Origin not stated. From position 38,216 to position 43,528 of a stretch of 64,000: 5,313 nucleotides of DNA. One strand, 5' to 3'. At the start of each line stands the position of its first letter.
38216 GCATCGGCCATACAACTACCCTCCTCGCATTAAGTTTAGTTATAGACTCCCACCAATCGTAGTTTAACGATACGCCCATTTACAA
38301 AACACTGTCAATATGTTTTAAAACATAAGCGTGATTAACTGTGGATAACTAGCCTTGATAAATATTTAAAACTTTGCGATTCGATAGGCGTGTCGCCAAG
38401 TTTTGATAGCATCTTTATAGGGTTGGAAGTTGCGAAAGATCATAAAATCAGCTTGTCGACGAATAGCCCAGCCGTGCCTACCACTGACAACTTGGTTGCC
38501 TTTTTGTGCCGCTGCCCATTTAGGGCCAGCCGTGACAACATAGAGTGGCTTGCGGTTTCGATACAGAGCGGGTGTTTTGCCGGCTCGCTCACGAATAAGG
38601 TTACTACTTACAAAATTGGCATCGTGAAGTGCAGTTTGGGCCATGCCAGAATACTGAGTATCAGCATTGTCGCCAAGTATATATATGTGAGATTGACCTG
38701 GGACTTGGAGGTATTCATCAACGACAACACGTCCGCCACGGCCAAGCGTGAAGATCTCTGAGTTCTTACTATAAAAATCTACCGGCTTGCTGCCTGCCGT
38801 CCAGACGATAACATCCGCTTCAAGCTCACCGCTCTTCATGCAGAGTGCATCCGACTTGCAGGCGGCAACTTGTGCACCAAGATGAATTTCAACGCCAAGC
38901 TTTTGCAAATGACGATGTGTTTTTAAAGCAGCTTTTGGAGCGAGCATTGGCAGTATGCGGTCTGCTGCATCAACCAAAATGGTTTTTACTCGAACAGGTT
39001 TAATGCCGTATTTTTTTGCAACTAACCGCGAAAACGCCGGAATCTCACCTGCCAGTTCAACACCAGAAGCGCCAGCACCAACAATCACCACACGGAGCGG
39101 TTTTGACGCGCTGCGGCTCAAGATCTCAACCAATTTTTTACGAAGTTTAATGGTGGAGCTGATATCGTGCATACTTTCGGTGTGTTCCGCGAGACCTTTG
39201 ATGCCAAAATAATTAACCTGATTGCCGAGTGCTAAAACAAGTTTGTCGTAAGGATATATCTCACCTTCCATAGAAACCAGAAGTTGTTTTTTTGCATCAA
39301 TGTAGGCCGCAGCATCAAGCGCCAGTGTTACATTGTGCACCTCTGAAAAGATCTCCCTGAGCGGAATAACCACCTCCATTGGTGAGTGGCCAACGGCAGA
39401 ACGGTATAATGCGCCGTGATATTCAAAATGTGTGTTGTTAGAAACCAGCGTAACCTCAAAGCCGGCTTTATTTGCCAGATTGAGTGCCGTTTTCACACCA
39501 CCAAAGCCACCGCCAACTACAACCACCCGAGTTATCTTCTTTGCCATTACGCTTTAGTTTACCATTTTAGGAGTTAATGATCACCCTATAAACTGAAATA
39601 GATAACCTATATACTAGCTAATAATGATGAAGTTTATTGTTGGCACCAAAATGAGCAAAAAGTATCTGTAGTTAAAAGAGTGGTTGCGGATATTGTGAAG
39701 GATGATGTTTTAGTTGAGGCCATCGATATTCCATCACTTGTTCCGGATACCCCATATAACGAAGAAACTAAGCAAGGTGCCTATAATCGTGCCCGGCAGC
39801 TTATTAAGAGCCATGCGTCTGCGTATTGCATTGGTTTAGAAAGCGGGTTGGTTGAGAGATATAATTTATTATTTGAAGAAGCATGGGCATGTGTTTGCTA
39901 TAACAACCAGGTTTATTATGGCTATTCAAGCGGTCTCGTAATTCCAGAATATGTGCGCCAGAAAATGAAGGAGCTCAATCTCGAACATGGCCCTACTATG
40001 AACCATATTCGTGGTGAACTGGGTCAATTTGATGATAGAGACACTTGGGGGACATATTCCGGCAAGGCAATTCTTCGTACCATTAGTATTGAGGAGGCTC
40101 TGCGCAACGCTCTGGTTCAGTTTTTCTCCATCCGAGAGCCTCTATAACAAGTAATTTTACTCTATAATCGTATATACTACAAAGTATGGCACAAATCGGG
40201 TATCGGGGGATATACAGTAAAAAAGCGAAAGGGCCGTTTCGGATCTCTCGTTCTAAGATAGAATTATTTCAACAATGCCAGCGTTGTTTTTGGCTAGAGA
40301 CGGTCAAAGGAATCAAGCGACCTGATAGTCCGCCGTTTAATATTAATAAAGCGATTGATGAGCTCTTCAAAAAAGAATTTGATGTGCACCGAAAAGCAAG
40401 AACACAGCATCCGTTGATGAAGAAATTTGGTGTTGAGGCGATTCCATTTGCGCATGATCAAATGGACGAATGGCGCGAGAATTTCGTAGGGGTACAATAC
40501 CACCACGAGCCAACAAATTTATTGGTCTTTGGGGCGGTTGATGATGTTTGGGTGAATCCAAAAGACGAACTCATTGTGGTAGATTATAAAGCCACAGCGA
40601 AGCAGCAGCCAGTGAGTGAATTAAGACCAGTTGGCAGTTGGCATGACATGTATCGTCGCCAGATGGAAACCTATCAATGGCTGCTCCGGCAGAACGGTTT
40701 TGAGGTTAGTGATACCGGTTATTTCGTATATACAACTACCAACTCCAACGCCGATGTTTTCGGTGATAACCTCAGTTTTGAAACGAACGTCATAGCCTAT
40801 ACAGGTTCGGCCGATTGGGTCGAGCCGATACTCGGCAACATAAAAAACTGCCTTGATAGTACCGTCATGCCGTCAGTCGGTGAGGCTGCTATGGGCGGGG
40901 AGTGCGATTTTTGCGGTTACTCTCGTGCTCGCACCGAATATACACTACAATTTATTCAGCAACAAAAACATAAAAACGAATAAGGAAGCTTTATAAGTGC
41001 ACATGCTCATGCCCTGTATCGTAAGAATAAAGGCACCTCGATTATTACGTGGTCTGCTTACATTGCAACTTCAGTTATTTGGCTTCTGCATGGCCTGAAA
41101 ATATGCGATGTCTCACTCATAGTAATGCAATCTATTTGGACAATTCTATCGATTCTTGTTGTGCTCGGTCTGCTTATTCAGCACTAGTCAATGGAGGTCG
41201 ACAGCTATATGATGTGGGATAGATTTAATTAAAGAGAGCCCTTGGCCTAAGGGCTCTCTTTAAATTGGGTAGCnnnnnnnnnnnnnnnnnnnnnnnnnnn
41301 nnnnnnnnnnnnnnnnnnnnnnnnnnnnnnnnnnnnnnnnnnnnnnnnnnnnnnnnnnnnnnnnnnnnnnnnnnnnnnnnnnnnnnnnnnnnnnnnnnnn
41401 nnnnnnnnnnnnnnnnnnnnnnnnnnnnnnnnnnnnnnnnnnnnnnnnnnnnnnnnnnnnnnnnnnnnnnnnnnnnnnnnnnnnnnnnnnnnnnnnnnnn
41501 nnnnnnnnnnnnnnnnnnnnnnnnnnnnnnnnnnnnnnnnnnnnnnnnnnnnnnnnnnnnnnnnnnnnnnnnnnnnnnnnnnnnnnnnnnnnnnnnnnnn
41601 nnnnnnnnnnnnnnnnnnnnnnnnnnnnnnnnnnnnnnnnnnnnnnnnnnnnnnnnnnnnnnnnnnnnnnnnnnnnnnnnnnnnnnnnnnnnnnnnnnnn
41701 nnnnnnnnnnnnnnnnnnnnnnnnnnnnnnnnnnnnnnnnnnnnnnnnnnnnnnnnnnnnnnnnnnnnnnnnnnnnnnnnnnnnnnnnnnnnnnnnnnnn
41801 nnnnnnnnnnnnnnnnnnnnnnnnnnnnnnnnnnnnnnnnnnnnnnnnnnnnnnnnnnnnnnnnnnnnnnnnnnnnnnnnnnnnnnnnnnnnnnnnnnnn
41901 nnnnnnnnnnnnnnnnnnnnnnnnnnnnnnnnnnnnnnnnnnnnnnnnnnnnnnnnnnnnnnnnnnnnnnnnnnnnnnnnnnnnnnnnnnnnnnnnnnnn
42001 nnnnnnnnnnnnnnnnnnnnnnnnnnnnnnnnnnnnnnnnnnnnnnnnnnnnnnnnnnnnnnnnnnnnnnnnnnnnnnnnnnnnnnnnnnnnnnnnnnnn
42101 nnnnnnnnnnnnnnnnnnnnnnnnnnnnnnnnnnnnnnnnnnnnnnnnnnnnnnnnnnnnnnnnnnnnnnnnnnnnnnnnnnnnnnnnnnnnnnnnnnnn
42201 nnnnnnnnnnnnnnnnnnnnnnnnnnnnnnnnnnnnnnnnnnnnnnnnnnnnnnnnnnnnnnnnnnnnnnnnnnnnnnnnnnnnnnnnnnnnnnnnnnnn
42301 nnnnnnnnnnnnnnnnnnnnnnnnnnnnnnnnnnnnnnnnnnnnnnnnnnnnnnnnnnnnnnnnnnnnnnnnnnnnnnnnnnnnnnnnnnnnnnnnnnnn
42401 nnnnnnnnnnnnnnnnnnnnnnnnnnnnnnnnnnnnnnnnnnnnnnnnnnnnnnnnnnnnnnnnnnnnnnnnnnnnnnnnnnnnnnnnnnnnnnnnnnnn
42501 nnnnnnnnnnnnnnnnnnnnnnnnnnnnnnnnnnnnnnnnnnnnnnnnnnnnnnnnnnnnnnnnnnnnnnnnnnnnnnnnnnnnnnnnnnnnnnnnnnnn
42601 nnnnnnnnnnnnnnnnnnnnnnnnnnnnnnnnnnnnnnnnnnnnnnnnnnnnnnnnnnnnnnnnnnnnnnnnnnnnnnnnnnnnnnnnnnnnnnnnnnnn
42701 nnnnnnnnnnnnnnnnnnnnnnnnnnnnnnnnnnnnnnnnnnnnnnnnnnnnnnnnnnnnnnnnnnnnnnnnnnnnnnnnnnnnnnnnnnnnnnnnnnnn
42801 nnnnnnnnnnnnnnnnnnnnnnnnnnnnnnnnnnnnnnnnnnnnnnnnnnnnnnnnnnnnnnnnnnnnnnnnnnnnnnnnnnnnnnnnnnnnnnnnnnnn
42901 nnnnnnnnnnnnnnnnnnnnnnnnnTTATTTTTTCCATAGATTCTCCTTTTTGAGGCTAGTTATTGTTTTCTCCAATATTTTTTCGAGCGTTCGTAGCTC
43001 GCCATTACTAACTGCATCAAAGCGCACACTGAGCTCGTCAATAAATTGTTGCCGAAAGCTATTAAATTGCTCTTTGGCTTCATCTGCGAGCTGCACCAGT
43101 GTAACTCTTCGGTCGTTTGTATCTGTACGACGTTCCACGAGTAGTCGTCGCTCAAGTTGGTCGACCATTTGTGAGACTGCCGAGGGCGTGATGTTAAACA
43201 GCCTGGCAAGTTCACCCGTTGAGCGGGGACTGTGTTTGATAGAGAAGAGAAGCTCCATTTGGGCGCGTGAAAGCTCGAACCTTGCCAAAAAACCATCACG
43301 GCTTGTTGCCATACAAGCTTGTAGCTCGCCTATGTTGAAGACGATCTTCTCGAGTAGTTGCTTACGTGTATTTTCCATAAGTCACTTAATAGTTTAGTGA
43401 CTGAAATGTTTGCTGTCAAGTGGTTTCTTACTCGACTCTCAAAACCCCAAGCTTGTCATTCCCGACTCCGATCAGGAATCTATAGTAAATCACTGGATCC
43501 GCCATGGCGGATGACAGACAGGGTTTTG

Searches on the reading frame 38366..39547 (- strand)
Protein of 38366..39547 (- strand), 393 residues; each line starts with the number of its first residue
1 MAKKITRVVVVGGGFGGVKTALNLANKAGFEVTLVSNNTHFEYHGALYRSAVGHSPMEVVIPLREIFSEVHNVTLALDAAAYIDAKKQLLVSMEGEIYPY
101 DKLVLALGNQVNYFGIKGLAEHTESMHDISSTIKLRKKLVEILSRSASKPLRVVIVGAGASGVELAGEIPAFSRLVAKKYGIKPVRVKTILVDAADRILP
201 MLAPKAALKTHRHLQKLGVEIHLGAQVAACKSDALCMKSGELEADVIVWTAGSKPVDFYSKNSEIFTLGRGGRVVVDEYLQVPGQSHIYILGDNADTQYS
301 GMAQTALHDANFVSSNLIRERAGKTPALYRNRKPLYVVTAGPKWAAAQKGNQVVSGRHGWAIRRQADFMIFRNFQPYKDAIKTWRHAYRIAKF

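Call 9: search_protein_families(library=pfam, proteins=[window:38366-39547:-], max_evalue=0.001)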
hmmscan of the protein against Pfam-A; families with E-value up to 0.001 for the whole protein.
window:38366-39547:- (393 aa): 6 families
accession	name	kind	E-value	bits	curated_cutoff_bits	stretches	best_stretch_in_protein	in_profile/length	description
PF07992.20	Pyr_redox_2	-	1.2e-45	156.6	26.1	1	7-307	2-288/291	Pyridine nucleotide-disulphide oxidoreductase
PF00070.33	Pyr_redox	-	6.4e-14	52.7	22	1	152-233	1-69/82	Pyridine nucleotide-disulphide oxidoreductase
PF01266.30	DAO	-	1.1e-06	28.9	27.9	1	7-42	1-35/353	FAD dependent oxidoreductase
PF13454.12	NAD_binding_9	-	4.6e-05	23.9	21.8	0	9-50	1-43/155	FAD-NAD(P)-binding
PF13738.12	Pyr_redox_3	-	8.6e-05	22.3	30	0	5-116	164-274/305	Pyridine nucleotide-disulphide oxidoreductase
PF00890.30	FAD_binding_2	-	0.00012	21.9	20.4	0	8-42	2-35/414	FAD binding domain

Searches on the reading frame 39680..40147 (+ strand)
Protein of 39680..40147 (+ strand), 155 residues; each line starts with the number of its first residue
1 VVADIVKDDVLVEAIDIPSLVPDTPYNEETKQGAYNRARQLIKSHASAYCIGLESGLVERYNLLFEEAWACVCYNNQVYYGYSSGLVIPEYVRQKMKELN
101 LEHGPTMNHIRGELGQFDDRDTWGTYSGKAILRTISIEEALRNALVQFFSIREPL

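Call 39: search_protein_families(library=pfam, proteins=[window:39680-40147:+], max_evalue=0.001)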
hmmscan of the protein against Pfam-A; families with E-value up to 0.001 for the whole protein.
window:39680-40147:+ (155 aa): 1 family
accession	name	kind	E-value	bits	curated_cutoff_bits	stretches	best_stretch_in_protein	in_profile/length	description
PF01931.24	NTPase_I-T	-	6.8e-24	85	25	1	5-148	18-161/162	Protein of unknown function DUF84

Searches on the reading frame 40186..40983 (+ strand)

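Call 39: search_protein_families(library=pfam, proteins=[window:40186-40983:+], max_evalue=0.001)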
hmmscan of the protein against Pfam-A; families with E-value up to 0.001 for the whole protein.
window:40186-40983:+ (265 aa): 2 families
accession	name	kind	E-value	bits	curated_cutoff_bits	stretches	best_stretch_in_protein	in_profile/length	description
PF12705.13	PDDEXK_1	-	8.2e-11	42.7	22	1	76-247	109-244/247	PD-(D/E)XK nuclease superfamily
PF01930.23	Cas_Cas4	-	0.00023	21.7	22.7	0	131-245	55-154/160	Domain of unknown function DUF83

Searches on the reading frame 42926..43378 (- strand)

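Call 39: search_protein_families(library=pfam, proteins=[window:42926-43378:-], max_evalue=0.001)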
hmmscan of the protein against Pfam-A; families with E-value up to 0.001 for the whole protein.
window:42926-43378:- (150 aa): 7 families
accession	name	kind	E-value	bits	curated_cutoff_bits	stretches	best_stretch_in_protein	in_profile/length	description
PF01047.28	MarR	-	3.5e-12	46.5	24.6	1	36-92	1-58/59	MarR family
PF12802.13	MarR_2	-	8.7e-12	45.5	27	1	36-91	3-60/61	MarR family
PF13463.12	HTH_27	-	3.7e-06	27.6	22.2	1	36-100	1-67/68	Winged helix DNA-binding domain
PF01325.25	Fe_dep_repress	-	0.0001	22.9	26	1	49-82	20-53/60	Iron dependent repressor, N-terminal DNA binding domain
PF25212.1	HVO_A0114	-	0.00018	21.6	27.6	1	35-93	19-78/84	HVO_A0114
PF12840.13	HTH_20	-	0.0002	21.7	27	1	48-84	15-51/51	Helix-turn-helix domain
PF01022.26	HTH_5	-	0.0006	20.1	22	0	41-70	5-34/47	Bacterial regulatory protein, arsR family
